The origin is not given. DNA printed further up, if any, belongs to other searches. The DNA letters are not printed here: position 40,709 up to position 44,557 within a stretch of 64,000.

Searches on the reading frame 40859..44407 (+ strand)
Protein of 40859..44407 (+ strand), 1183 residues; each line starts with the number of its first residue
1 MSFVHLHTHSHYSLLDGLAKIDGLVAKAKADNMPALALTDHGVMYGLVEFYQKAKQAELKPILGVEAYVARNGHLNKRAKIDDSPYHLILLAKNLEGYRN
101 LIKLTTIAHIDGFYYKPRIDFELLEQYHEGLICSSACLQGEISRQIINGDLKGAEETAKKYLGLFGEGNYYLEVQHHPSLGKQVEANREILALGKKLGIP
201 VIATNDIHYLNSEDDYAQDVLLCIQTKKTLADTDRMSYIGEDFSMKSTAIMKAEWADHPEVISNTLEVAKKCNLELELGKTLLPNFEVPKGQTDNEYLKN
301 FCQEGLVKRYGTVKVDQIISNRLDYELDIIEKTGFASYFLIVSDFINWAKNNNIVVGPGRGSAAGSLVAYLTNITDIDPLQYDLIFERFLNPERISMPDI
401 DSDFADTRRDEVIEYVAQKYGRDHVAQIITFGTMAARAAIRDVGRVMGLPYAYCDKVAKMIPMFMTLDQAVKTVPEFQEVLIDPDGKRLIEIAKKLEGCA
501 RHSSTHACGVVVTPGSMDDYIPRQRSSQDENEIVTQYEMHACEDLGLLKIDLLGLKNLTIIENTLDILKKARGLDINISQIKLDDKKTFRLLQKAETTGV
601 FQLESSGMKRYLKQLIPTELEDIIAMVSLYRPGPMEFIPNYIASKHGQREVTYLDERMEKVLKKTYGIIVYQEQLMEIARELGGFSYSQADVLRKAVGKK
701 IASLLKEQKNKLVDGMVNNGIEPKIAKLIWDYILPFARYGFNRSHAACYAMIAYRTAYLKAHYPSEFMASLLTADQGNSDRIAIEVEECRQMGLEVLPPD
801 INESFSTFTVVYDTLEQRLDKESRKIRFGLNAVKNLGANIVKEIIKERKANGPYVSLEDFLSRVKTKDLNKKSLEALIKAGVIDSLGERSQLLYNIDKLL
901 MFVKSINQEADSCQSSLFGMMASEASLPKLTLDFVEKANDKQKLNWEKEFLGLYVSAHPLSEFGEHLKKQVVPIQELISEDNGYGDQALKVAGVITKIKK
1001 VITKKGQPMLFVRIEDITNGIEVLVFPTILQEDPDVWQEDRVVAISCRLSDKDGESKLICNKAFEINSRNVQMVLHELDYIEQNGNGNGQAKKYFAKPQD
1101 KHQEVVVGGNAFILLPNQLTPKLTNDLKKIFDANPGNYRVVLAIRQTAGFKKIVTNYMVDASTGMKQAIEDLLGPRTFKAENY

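Call 57: search_protein_families(library=pfam, proteins=[window:40859-44407:+], max_evalue=0.00001)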
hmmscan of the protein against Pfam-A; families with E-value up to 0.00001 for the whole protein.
window:40859-44407:+ (1183 aa): 5 families
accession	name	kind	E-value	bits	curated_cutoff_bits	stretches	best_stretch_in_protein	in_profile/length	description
PF07733.18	DNA_pol3_alpha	-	1.5e-102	343.1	23.9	1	296-554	1-260/260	Bacterial DNA polymerase III alpha NTPase domain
PF17657.6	DNA_pol3_finger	-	3.8e-61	205.7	22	1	557-720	1-166/166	Bacterial DNA polymerase III alpha subunit finger domain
PF02811.25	PHP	-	5.1e-58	196.5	26.4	1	5-177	1-164/164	PHP domain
PF14579.12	HHH_6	-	5.4e-29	100.7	25.6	1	793-891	1-89/90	Helix-hairpin-helix motif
PF01336.31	tRNA_anti-codon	-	1.3e-06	28.7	27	1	990-1062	2-71/75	OB-fold nucleic acid binding domain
